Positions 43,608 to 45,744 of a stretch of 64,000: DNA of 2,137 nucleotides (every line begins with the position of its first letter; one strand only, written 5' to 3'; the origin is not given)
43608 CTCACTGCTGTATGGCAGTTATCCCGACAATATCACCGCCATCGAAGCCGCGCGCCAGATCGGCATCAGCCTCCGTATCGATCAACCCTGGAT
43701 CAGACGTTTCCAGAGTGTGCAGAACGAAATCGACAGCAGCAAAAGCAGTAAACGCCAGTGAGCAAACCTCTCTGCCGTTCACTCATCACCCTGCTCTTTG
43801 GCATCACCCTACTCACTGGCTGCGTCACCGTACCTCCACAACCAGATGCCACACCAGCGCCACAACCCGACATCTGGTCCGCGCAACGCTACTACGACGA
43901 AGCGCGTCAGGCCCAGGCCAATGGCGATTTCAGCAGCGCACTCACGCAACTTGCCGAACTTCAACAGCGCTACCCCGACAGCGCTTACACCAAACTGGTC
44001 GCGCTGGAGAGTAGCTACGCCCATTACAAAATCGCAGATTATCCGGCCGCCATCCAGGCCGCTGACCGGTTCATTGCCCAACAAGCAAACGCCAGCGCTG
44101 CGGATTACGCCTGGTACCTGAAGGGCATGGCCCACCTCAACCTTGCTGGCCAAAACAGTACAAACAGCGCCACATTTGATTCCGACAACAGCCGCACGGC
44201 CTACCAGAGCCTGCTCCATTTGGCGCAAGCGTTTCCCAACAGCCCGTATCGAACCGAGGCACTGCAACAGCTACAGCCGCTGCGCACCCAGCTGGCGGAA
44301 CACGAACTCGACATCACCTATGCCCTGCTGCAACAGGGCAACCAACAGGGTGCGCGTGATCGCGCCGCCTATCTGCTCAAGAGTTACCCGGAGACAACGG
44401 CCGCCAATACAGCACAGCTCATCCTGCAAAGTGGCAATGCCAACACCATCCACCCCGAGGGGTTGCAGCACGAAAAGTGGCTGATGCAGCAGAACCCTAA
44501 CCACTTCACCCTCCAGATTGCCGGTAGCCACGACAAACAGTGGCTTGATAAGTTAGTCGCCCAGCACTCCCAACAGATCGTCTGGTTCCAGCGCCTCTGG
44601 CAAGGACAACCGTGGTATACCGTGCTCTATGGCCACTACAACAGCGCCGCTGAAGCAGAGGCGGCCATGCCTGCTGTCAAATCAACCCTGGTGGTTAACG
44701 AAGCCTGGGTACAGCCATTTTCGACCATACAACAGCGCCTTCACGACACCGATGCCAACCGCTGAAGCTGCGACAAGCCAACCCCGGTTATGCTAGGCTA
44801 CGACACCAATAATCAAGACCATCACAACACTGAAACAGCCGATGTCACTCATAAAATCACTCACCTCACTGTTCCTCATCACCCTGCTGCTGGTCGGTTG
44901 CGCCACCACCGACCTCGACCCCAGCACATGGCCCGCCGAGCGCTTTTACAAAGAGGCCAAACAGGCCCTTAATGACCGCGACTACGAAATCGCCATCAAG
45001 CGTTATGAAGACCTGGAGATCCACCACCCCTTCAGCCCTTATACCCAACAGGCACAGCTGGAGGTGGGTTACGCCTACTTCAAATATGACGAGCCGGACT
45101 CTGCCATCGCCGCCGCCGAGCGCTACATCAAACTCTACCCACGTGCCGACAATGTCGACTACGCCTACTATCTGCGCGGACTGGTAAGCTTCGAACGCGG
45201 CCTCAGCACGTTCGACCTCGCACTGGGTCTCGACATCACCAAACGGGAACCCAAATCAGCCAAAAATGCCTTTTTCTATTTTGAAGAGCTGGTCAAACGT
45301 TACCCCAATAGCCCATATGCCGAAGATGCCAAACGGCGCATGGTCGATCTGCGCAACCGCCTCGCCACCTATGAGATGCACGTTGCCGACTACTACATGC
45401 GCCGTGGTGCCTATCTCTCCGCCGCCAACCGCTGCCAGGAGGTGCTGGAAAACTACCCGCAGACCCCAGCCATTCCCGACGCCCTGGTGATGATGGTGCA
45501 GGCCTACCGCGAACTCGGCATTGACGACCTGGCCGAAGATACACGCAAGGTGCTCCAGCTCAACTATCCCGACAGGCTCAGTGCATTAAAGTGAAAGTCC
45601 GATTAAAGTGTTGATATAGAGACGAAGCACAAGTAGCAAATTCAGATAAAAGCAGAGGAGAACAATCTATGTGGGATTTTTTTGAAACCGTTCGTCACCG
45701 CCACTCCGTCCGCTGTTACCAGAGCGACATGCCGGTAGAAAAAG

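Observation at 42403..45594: Tandem array of three BamD paralogs; the first two are fused to SPOR peptidoglycan-binding domains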

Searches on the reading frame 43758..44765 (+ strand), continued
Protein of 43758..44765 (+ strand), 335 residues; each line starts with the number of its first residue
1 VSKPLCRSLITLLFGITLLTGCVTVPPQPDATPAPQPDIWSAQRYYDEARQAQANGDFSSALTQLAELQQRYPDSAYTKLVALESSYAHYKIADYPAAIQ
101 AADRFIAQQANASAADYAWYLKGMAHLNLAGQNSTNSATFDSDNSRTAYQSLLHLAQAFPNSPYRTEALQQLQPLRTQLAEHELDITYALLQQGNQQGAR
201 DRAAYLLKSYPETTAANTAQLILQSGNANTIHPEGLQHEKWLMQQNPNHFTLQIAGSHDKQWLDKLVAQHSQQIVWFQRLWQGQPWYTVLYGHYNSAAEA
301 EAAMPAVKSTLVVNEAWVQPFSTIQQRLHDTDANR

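Call 48: find_homologous_proteins(query=A3, max_evalue=1e-40)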
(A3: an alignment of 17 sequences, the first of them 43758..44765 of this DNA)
Query A3 (17 sequences) (335 aa, profile of the alignment): 482 proteins with E <= 1e-40 among 8000 candidates; the best 120 are listed.
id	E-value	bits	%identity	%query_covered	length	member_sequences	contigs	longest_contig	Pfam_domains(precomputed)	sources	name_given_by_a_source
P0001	4.6e-135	468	97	100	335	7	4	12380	PF05036.19,PF13525.13,PF13432.13,PF13512.13,PF13174.13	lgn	-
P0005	1.6e-134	466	55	100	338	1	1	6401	PF05036.19,PF13525.13,PF13512.13,PF13174.13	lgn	-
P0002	2.4e-132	459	73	100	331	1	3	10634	PF05036.19,PF13525.13,PF13512.13,PF13174.13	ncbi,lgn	-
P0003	1.1e-126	441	59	96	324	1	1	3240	PF05036.19,PF13525.13,PF13512.13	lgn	-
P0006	2.6e-122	426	57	99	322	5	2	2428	PF05036.19,PF13525.13,PF13512.13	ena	-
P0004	4.3e-122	425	60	96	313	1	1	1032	PF05036.19,PF13525.13,PF13512.13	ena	-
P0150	2.8e-109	383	26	95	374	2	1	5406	PF05036.19,PF13525.13,PF13512.13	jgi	-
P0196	3.7e-97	343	31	53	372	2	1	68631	PF05036.19,PF13525.13,PF13512.13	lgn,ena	-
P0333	2.1e-95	338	27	92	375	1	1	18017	PF05036.19,PF13525.13,PF13432.13,PF13512.13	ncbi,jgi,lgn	-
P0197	8.7e-93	329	28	99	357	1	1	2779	PF05036.19,PF13525.13,PF13432.13,PF13428.13,PF13512.13,PF13174.13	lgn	-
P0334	2.5e-92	328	26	99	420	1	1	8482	PF05036.19,PF13525.13,PF13432.13,PF13512.13,PF13174.13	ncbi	-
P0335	2.1e-91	325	26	88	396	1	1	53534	PF05036.19,PF13525.13,PF13432.13,PF13512.13,PF13174.13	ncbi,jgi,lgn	-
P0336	6.5e-91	323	28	91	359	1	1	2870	PF05036.19,PF13525.13,PF13432.13,PF13428.13,PF13512.13,PF13174.13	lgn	-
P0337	9.1e-91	322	25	91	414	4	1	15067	PF05036.19,PF13525.13,PF13432.13,PF13428.13,PF13512.13,PF13174.13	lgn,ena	-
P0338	1.6e-90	322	27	96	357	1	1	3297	PF14559.13,PF05036.19,PF13525.13,PF13432.13,PF13428.13,PF13512.13,PF13174.13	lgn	-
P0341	9.6e-87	309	25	84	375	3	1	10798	PF05036.19,PF13525.13,PF13512.13,PF13174.13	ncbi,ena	-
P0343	2.1e-81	292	25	97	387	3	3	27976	PF05036.19,PF13525.13,PF13432.13,PF13428.13,PF13512.13,PF13174.13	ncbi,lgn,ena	-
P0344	2.5e-80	288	26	93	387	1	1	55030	PF05036.19,PF13525.13,PF13512.13,PF13174.13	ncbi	-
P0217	3.9e-79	284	25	63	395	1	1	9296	PF05036.19,PF13525.13,PF13512.13,PF13174.13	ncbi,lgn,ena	-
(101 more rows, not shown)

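Call 49: find_encoding_contigs(protein=P0335, flank=5000, max_places=1)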
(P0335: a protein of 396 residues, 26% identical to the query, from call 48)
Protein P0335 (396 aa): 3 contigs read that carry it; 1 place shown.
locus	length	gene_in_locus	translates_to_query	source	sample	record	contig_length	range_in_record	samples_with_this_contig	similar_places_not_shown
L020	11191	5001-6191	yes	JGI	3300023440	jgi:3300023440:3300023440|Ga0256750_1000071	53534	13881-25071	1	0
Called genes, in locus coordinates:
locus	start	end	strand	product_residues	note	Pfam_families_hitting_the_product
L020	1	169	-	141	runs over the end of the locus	PF12158:DUF3592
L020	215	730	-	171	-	PF01327:Pep_deformylase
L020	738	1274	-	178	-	PF13291:ACT_4 (faint), PF13840:ACT_7 (faint), PF13740:ACT_6, PF01842:ACT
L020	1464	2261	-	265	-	PF02535:Zip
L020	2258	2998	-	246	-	-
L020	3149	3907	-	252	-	PF02578:Cu-oxidase_4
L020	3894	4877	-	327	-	PF01479:S4, PF00849:PseudoU_synth_2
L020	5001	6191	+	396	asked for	PF13512:TPR_18, PF13525:YfiO, PF13174:TPR_6 (faint), PF13432:TPR_16 (weak), PF05036:SPOR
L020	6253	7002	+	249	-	PF09976:TPR_21 (faint), PF13432:TPR_16 (faint), PF13512:TPR_18, PF13174:TPR_6 (faint), PF13428:TPR_14 (faint), PF13525:YfiO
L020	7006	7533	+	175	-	PF14512:TM1586_NiRdase (faint), PF00881:Nitroreductase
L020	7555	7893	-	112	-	PF00543:P-II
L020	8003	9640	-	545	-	PF00795:CN_hydrolase, PF02540:NAD_synthase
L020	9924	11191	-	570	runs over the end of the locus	PF00072:Response_reg, PF00990:GGDEF, PF00563:EAL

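Call 50: find_encoding_contigs(protein=P0344, flank=5000, max_places=1)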
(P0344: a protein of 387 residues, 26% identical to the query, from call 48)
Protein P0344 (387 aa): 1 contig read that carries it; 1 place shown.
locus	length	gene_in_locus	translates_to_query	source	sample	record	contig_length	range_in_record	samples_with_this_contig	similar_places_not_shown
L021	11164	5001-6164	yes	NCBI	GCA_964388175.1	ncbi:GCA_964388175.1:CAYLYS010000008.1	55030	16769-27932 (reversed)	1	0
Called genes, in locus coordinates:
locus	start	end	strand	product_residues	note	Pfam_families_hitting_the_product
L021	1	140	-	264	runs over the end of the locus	PF01656:CbiA, PF06564:CBP_BcsQ (weak), PF10609:ParA (weak), PF13614:AAA_31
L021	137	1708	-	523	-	PF05235:CHAD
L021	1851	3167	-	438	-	PF11808:PhoR, PF00512:HisKA, PF02518:HATPase_c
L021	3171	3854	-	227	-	PF00072:Response_reg, PF00486:Trans_reg_C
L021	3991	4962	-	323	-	PF00849:PseudoU_synth_2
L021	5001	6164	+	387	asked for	PF13512:TPR_18, PF13525:YfiO, PF13174:TPR_6 (faint), PF05036:SPOR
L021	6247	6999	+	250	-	PF13428:TPR_14 (faint), PF13512:TPR_18, PF13525:YfiO, PF13174:TPR_6 (faint), PF13432:TPR_16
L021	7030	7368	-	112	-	PF00543:P-II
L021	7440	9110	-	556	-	PF00795:CN_hydrolase, PF02540:NAD_synthase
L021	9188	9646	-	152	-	PF00436:SSB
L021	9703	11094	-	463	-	PF00083:Sugar_tr, PF07690:MFS_1, PF21987:YajR_YAM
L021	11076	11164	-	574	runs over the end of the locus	-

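Call 51: find_encoding_contigs(protein=P0196, flank=5000, max_places=1)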
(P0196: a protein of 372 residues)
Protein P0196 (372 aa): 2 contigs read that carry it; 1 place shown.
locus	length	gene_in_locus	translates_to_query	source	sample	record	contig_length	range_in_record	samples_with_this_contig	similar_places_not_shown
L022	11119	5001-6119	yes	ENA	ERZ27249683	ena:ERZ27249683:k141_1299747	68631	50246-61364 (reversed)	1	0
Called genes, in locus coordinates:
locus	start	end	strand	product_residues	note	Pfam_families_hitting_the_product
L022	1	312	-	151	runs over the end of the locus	PF02639:DUF188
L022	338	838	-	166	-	PF01327:Pep_deformylase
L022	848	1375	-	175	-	PF13291:ACT_4 (faint), PF13740:ACT_6, PF13840:ACT_7 (faint), PF22629:ACT_AHAS_ss (faint), PF01842:ACT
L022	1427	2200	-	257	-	PF02535:Zip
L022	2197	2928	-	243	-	-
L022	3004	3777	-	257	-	PF02578:Cu-oxidase_4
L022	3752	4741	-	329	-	PF01479:S4, PF00849:PseudoU_synth_2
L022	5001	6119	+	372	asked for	PF13512:TPR_18, PF13525:YfiO, PF05036:SPOR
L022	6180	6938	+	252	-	PF13174:TPR_6 (faint), PF13512:TPR_18, PF13525:YfiO, PF13428:TPR_14 (faint)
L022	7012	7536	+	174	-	PF14512:TM1586_NiRdase (faint), PF00881:Nitroreductase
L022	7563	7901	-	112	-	PF00543:P-II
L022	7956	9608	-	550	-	PF00795:CN_hydrolase, PF02540:NAD_synthase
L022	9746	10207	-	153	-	PF00436:SSB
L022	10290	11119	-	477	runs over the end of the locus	PF00083:Sugar_tr (weak), PF07690:MFS_1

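Call 52: list_cluster_members(proteins=[P0333, P0334, P0335, P0341, P0343, P0344, P0217, P0140, P0142, P0128])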
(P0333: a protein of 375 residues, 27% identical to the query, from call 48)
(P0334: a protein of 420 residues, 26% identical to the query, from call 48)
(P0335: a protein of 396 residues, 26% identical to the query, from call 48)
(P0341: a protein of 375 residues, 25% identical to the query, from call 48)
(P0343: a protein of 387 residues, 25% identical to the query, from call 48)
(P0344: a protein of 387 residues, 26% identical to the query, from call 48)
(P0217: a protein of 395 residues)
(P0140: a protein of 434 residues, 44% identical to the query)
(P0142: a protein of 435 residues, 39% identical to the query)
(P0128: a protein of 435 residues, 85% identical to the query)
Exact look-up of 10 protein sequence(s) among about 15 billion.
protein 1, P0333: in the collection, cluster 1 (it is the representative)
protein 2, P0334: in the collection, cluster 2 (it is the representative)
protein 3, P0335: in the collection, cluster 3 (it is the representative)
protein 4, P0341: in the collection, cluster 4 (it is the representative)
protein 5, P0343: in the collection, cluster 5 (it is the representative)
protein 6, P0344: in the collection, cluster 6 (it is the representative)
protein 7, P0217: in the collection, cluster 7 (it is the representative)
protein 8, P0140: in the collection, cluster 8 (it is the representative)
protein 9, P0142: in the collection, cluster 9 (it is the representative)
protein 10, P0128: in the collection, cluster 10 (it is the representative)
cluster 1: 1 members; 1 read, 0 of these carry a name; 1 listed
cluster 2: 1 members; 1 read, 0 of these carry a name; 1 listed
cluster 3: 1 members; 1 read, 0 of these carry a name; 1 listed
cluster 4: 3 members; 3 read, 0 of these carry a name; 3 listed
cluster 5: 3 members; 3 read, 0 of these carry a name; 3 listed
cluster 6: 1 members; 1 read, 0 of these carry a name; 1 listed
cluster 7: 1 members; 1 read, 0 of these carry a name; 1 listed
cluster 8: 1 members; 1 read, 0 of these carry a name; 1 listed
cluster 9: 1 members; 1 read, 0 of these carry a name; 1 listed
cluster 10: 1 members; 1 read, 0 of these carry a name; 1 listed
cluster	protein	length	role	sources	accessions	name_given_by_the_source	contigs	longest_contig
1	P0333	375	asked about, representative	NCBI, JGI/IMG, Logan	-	-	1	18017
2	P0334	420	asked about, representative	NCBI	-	-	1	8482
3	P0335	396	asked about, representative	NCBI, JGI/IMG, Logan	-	-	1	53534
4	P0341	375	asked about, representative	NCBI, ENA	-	-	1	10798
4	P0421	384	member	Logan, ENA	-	-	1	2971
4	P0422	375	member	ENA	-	-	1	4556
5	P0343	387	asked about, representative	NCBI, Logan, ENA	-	-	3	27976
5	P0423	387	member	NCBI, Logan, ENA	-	-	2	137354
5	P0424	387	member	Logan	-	-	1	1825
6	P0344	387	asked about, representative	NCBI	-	-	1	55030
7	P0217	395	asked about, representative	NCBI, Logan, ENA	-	-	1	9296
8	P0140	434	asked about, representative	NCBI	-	-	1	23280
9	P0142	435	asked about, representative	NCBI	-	-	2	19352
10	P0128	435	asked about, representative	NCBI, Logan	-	-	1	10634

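Call 72: find_related_loci(query=A3, collection=metagenome_contigs, flank=3500)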
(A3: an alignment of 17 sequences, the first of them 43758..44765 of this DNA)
Query A3 (335 aa) in metagenome_contigs; peptide patterns used: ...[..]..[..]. (x = any residue, [..] = any of these).
600 stretches matched a pattern (row limit reached: there are more); 597 encode a relative of the query (tblastn E <= 1e-3); the best 80 are kept; 80 distinct loci.
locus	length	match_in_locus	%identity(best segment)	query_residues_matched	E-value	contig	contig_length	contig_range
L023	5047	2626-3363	33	4-248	3e-33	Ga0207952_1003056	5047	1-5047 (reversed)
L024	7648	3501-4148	34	8-223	6e-33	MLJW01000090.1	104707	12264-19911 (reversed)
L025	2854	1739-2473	32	17-260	2e-32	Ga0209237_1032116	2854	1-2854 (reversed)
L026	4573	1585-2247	30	5-223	3e-32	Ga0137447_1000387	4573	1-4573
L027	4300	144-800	35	4-223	2e-32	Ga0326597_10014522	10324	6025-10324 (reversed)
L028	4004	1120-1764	33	13-223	5e-32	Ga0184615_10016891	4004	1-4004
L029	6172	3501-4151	31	5-223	1e-31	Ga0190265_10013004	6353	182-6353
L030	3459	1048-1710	33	1-223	1e-31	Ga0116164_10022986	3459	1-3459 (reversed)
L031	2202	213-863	33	7-223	3e-31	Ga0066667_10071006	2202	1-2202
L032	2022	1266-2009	31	1-248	2e-31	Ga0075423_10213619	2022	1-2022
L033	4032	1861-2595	31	3-246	1e-30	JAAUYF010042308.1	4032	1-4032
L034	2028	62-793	31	1-246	1e-30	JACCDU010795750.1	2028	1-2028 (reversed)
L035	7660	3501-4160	32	4-223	2e-30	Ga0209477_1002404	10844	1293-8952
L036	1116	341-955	35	20-223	1e-31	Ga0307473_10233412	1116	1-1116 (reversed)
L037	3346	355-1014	33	4-223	2e-30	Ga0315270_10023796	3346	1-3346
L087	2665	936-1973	34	31-331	7e-28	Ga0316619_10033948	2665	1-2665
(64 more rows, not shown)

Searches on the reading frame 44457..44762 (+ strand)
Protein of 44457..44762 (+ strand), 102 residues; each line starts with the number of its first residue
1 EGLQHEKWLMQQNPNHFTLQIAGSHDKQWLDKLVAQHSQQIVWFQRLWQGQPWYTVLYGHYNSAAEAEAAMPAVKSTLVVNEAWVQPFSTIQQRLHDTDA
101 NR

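Call 45: search_solved_structures(query=window:44457-44762:+, max_evalue=10, show_alignments=3)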
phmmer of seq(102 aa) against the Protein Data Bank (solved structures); distinct sequences matched with E-value up to 10: 11.
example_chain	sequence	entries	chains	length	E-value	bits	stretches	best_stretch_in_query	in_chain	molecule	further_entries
2lfv_A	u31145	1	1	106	3.4e-07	33.5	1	12-94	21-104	Protein damX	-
7e7n_A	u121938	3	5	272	0.038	17.3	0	45-59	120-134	Fucose-binding lectin protein,Fucose-binding lectin protein,Fucose-binding lectin protein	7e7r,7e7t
7e7u_A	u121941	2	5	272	0.043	17.1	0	45-59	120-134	Fucose-binding lectin protein,Fucose-binding lectin protein,Fucose-binding lectin protein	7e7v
4csd_A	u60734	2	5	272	0.06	16.7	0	45-59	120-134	FUCOSE-BINDING LECTIN PROTEIN | Fucose-binding lectin protein,Fucose-binding lectin protein,Fucose-binding lectin protein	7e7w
5j39_A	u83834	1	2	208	0.23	14.8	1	11-39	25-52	Tudor and KH domain-containing protein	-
6b57_A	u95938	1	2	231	0.27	14.5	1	11-39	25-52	Tudor and KH domain-containing protein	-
6pi7_A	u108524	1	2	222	0.32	14.3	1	11-39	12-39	Tudor and KH domain-containing protein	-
9ri2_A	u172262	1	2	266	0.59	13.5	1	42-91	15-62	Methyltransferase, putative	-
7ylb_F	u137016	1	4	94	0.84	13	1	29-81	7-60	NC2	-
9emz_A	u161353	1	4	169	0.99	12.7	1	17-57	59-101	Lipoprotein signal peptidase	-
5dir_A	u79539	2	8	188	1.2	12.5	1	17-57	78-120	Lipoprotein signal peptidase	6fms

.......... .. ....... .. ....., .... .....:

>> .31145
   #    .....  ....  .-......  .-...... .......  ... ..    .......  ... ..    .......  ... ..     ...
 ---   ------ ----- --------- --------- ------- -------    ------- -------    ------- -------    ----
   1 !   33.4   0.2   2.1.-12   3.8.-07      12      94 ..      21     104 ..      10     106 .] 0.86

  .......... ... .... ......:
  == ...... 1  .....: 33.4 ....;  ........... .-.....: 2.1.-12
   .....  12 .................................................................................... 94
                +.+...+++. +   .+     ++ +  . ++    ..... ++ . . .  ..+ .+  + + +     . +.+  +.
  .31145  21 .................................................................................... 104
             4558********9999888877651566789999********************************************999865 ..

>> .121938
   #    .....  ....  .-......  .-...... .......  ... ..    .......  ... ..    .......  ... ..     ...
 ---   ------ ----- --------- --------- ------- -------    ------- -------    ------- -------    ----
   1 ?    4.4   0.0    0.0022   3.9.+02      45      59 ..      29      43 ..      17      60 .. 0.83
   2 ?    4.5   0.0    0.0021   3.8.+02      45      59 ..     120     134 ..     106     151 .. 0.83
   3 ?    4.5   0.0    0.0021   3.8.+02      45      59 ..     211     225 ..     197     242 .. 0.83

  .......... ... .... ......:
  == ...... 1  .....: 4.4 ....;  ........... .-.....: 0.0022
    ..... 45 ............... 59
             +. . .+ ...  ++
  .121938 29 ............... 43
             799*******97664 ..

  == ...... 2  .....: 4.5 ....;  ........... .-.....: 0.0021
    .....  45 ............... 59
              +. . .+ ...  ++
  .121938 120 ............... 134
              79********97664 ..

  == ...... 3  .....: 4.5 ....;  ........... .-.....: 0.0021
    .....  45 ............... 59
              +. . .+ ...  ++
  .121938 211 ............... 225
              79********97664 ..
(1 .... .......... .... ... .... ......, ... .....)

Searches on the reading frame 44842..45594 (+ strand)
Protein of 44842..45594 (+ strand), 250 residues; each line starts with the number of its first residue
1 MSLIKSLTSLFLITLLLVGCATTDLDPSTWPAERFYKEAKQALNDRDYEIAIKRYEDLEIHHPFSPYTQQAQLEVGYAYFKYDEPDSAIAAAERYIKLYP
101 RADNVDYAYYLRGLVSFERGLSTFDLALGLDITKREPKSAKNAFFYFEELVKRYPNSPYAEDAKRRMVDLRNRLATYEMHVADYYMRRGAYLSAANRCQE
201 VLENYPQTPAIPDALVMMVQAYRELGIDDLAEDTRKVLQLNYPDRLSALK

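Call 3: search_protein_families(library=pfam, proteins=[window:44842-45594:+], max_evalue=1)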
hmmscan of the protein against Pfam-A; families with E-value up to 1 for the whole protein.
window:44842-45594:+ (250 aa): 11 families
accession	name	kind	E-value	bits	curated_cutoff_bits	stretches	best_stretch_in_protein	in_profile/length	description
PF13525.12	YfiO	-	1.7e-68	230.8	25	1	32-235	5-201/203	Outer membrane lipoprotein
PF13512.12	TPR_18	-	8.4e-38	130.2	21.9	1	26-167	5-145/145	Tetratricopeptide repeat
PF13174.12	TPR_6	-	2.7e-10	40.7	26.3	2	70-101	1-32/33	Tetratricopeptide repeat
PF13428.12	TPR_14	-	9.6e-08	32.4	23.5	1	71-107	3-39/44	Tetratricopeptide repeat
PF13432.12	TPR_16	-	9.8e-07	29.6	32.7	1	36-101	1-63/65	Tetratricopeptide repeat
PF05168.19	HEPN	-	0.0087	16.7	22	0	32-55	8-31/117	HEPN domain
PF07719.23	TPR_2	-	0.015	15.9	27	1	73-101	5-33/34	Tetratricopeptide repeat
PF09976.15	TPR_21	-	0.028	14.6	25.5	1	32-93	39-100/193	Tetratricopeptide repeat-like domain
PF14559.12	TPR_19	-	0.03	15.1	25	1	186-248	2-63/68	Tetratricopeptide repeat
PF10776.14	DUF2600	-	0.035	13.4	25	1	178-240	97-165/328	Protein of unknown function (DUF2600)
PF13424.12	TPR_12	-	0.054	14.1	30.1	0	175-231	3-64/77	Tetratricopeptide repeat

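Call 4: search_protein_families(library=ncbifam, proteins=[window:44842-45594:+], max_evalue=1)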
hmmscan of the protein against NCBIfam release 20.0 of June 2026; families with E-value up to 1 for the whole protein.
window:44842-45594:+ (250 aa): 13 families
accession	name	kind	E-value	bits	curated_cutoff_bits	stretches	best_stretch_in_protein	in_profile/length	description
TIGR03302.1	OM_YfiO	subfamily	1.5e-84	283.2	81.4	1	6-245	3-236/239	outer membrane protein assembly factor BamD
NF008119.0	PRK10866.1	equivalog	6.8e-62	209.3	363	1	1-241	1-241/243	outer membrane protein assembly factor BamD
TIGR02795.1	tol_pal_ybgF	equivalog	6e-17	62.4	90.1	3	34-105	4-75/119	tol-pal system protein YbgF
NF008068.0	PRK10803.1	equivalog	8.1e-05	22.7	383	3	84-163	158-219/263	cell division protein CpoB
NF052312.1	T9SS_PorW_SprE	equivalog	0.00029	19.6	250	1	139-244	598-706/716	type IX secretion system periplasmic lipoprotein PorW/SprE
NF033762.1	social_mot_Tgl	equivalog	0.021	14.2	225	1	42-94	110-161/252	social motility TPR repeat lipoprotein Tgl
NF042912.1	Amuc_1098_fam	equivalog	0.048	11.7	750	1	139-207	56-123/805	Amuc_1098 family type IV pilus outer membrane protein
NF052415.1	T3SS_chap_SctY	equivalog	0.058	13.9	70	0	185-233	50-98/106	type III secretion apparatus assembly chaperone SctY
NF053852.1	vesicle_Bd0635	exception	0.066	12.8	250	0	141-171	192-222/223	CpoB-like predatory vesicle lipoprotein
NF008756.0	PRK11788.1-4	equivalog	0.088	11.8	474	0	159-226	198-263/389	lipopolysaccharide assembly protein LapB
TIGR02521.1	type_IV_pilW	equivalog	0.12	11.9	154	1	39-243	38-234/234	type IV pilus biogenesis/stability protein PilW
NF040598.1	Ala_zip_lipo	subfamily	0.19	12.3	43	1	7-45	5-44/90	Lpp/OprI family alanine-zipper lipoprotein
NF045984.1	StressProtLiaH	equivalog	0.2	11.4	380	1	140-198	89-145/225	stress responsive protein LiaH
